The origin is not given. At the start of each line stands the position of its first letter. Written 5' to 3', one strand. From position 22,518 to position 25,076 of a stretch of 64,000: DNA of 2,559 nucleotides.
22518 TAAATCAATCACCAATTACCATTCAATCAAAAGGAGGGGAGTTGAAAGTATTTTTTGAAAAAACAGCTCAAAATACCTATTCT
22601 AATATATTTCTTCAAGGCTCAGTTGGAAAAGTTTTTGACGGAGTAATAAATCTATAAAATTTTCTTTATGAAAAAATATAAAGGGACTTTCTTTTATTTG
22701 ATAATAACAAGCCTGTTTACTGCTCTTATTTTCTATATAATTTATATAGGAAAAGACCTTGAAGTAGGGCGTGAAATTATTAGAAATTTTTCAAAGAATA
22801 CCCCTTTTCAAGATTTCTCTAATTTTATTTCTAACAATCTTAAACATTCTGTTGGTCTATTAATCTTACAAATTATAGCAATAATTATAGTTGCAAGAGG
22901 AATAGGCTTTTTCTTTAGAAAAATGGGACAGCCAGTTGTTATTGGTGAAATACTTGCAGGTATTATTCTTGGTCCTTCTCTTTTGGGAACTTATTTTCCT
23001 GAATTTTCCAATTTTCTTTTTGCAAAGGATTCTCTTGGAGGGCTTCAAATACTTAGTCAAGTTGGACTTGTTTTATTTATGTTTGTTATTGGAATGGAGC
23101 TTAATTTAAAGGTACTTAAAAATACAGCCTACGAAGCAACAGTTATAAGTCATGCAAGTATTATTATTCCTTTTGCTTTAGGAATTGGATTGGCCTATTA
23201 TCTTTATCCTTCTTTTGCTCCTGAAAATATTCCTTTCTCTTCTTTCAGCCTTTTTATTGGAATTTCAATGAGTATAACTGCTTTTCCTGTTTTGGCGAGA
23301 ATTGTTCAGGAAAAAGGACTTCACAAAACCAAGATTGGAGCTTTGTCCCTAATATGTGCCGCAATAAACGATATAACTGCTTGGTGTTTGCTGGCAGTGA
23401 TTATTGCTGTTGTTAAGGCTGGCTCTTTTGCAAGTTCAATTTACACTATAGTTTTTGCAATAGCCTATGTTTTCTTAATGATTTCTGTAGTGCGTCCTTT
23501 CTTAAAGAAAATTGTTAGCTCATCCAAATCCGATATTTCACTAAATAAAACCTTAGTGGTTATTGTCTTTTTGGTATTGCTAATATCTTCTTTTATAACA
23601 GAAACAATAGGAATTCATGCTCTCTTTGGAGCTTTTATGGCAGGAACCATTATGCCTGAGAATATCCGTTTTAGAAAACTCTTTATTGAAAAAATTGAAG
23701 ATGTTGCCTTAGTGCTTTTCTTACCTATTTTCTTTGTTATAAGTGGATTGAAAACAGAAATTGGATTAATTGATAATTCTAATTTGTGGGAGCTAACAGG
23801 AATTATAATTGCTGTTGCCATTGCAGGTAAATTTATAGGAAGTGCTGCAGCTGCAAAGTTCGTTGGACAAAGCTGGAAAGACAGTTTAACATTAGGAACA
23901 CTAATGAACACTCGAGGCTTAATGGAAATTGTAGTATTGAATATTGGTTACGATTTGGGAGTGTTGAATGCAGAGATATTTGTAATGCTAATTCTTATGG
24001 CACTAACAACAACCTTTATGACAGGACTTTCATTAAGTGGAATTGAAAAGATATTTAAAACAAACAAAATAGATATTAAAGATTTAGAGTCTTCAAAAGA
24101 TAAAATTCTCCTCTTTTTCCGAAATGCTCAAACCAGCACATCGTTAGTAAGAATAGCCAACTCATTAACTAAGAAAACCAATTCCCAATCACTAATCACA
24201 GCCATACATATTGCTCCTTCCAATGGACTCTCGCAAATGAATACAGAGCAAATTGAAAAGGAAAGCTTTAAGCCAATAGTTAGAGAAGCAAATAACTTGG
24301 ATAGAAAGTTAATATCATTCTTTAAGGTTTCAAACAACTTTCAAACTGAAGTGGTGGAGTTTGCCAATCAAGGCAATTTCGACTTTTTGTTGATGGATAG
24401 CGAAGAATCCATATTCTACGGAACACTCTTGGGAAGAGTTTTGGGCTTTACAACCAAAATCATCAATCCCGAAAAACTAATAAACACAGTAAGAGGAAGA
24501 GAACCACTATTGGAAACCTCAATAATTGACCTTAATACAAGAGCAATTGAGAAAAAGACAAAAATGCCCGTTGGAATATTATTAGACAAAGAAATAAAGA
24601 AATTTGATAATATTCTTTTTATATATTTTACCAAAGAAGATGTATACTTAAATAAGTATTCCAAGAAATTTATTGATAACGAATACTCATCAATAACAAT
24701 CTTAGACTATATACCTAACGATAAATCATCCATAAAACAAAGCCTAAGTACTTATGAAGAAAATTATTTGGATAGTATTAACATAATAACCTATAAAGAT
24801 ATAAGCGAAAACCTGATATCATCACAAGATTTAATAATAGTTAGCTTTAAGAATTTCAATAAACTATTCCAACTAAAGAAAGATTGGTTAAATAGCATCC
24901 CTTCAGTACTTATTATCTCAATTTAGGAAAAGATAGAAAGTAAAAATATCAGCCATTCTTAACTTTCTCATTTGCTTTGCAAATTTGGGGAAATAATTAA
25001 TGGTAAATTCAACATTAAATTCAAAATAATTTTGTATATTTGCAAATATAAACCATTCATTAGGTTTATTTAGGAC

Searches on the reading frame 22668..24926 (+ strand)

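Call 29: search_protein_families(library=pfam, proteins=[window:22668-24926:+], max_evalue=0.00001)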
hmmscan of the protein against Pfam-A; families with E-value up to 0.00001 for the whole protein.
window:22668-24926:+ (752 aa): 1 family
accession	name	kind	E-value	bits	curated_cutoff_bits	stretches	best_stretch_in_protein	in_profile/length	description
PF00999.27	Na_H_Exchanger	-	2.4e-60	204.8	26.2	1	74-457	5-370/375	Sodium/hydrogen exchanger, transmembrane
